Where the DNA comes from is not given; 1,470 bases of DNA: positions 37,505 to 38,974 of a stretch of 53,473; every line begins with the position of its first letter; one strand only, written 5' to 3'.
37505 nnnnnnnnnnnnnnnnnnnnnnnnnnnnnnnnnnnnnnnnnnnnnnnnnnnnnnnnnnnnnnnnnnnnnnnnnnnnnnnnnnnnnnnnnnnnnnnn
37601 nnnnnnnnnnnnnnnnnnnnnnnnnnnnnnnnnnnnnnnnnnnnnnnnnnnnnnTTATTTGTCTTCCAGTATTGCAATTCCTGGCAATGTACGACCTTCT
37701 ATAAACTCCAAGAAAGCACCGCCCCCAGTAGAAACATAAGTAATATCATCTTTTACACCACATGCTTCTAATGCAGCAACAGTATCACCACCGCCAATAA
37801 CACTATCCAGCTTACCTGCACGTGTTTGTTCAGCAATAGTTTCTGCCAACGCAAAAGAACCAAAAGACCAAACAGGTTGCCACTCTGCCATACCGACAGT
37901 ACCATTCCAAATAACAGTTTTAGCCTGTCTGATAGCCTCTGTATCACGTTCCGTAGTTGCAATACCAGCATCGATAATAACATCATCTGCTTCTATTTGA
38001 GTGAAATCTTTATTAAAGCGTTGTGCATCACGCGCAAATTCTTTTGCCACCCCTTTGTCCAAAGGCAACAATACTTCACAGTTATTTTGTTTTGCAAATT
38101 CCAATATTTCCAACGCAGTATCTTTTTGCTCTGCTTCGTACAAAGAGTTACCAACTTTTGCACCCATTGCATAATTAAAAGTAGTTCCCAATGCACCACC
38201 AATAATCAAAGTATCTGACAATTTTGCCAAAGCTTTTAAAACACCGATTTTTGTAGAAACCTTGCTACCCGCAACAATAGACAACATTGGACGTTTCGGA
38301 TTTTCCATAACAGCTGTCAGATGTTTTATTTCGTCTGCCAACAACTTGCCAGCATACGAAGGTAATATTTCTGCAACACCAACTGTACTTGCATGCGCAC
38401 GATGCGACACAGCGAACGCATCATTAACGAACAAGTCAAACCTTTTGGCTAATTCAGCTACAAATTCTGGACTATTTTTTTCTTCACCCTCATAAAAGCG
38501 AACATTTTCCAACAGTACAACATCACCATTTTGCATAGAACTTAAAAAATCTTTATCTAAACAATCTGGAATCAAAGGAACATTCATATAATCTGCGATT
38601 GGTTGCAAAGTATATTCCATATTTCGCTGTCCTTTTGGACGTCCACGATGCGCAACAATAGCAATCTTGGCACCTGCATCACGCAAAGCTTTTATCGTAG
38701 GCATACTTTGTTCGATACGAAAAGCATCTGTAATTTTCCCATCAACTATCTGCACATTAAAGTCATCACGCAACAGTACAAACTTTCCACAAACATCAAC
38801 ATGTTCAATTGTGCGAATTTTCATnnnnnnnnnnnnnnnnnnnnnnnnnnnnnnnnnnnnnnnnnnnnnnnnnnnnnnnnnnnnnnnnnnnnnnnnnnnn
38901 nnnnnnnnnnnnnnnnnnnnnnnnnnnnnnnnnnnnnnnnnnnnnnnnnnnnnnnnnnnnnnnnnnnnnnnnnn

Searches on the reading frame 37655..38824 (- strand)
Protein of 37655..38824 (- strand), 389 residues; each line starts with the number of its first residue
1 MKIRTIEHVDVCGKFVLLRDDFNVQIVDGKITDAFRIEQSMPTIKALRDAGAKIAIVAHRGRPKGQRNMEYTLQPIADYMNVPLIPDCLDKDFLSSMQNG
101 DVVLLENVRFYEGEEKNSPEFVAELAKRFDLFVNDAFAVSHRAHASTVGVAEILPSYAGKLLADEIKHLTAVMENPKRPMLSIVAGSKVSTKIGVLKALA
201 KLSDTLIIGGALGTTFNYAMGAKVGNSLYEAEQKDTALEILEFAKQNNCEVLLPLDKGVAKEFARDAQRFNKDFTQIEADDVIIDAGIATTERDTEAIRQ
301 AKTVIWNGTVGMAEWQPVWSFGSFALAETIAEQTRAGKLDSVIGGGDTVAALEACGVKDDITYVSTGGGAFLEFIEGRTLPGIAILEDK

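Call 71: search_protein_families(library=pfam, proteins=[window:37655-38824:-], max_evalue=0.0001)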
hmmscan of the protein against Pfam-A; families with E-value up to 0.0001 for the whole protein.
window:37655-38824:- (389 aa): 1 family
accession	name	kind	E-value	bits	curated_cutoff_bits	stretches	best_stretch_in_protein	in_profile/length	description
PF00162.24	PGK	-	4.9e-123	411.3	27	1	6-378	1-379/379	Phosphoglycerate kinase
